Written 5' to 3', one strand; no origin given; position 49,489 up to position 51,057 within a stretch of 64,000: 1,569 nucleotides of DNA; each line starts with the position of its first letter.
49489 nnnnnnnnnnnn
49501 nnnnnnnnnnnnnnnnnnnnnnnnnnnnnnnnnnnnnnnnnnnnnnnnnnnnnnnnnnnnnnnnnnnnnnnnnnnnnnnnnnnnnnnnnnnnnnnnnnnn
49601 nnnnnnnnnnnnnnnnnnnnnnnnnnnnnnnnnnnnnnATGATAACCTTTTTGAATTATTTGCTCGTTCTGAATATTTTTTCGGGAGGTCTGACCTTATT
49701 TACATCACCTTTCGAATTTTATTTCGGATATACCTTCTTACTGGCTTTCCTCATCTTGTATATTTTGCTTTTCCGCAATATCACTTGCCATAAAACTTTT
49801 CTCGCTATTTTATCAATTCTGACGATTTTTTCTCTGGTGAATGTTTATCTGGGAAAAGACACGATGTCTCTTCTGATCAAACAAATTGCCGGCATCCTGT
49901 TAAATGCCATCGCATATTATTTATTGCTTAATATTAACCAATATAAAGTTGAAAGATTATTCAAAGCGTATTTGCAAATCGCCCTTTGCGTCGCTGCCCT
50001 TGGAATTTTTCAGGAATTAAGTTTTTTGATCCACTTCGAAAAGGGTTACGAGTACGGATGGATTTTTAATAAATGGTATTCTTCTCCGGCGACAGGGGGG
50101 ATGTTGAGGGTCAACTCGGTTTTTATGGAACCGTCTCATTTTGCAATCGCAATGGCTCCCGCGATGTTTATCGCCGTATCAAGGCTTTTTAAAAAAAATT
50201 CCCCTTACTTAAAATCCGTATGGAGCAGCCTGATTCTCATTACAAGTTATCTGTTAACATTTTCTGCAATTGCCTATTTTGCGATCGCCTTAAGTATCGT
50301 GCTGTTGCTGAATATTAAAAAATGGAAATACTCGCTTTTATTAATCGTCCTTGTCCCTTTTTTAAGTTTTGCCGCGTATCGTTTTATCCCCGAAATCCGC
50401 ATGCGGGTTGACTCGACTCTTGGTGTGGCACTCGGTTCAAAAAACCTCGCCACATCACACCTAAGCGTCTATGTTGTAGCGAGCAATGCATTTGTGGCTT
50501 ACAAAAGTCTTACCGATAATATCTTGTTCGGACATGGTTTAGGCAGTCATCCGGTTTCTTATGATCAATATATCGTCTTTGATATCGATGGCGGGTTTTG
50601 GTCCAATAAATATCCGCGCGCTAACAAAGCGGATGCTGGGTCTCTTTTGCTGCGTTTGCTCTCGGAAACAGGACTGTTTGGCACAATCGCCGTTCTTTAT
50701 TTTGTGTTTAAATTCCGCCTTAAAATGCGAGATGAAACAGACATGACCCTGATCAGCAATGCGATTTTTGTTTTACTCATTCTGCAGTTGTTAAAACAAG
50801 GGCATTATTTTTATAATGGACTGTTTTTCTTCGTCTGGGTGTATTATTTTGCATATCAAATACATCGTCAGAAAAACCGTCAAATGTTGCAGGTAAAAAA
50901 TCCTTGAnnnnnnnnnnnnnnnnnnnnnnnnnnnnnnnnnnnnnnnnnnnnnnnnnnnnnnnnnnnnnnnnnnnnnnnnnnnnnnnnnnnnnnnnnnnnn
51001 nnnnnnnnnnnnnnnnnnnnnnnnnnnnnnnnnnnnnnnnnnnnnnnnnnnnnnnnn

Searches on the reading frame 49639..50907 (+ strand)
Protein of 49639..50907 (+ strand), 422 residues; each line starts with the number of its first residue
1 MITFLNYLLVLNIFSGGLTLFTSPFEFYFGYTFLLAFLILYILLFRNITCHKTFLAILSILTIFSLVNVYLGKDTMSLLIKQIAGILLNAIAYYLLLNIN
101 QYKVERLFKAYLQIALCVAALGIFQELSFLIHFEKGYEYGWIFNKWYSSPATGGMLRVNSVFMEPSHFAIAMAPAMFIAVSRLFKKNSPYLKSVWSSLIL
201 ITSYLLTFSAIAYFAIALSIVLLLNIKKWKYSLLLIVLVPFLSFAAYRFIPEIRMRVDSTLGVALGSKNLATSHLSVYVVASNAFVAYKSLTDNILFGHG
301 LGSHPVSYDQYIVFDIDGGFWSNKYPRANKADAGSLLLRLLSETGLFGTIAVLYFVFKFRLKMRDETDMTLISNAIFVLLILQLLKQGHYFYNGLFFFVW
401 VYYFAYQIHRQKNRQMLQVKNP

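Call 4: search_protein_families(library=pfam, proteins=[window:49639-50907:+], max_evalue=0.01)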
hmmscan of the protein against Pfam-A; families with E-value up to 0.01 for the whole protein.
window:49639-50907:+ (422 aa): 0 families

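Call 11: search_protein_families(library=ncbifam, proteins=[window:49639-50907:+], max_evalue=0.01)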
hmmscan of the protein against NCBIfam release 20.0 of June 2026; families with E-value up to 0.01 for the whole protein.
window:49639-50907:+ (422 aa): 0 families

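Call 18: search_protein_families(library=pfam, proteins=[window:49639-50907:+], max_evalue=10)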
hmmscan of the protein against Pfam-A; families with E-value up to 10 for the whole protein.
window:49639-50907:+ (422 aa): 2 families
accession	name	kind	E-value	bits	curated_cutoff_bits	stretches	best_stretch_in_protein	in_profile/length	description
PF10166.14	DUF2368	-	3.3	7.8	25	1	211-249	57-95/134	Uncharacterised conserved protein (DUF2368)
PF04932.20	Wzy_C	-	7.6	6.8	31.7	1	197-352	3-148/149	O-Antigen ligase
